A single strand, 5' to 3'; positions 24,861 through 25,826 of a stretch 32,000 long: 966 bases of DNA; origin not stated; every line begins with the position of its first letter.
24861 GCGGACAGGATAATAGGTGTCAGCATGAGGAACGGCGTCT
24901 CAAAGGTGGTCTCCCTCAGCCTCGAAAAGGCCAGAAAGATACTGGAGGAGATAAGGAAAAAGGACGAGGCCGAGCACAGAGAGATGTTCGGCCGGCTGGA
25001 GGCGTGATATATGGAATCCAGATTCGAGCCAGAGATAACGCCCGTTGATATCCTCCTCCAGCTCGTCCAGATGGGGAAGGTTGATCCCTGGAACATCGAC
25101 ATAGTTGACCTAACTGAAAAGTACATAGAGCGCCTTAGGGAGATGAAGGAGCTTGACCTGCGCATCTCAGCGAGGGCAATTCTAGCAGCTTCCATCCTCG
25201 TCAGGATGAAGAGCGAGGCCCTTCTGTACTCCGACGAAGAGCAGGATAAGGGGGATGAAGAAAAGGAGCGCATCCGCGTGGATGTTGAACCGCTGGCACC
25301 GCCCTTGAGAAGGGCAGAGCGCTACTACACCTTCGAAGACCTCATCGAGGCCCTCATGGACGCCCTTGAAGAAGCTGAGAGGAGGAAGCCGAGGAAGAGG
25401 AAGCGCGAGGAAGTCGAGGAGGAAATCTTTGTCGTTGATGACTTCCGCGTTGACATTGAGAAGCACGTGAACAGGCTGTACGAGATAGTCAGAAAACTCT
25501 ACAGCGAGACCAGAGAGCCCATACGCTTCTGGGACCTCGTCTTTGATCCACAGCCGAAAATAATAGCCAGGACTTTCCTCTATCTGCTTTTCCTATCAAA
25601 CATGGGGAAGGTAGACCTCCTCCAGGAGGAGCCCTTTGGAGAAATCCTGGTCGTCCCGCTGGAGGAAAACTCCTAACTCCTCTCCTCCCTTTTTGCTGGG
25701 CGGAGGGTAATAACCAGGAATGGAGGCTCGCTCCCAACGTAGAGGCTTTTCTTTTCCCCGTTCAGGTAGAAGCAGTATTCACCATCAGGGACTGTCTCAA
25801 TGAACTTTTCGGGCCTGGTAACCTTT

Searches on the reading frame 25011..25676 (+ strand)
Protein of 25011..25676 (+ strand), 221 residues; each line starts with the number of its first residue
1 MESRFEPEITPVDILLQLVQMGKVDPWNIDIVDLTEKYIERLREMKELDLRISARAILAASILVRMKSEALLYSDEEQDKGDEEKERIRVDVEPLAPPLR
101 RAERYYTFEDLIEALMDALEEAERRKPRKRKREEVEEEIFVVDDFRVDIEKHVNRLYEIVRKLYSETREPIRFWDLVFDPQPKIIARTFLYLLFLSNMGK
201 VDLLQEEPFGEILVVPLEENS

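Call 90: search_protein_families(library=pfam, proteins=[window:25011-25676:+], max_evalue=0.00001)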
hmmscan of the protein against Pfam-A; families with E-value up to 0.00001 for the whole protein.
window:25011-25676:+ (221 aa): 1 family
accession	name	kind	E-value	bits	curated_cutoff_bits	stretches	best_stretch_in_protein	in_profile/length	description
PF02616.19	SMC_ScpA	-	1.6e-17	64.7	24.6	1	18-162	1-140/232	Segregation and condensation protein ScpA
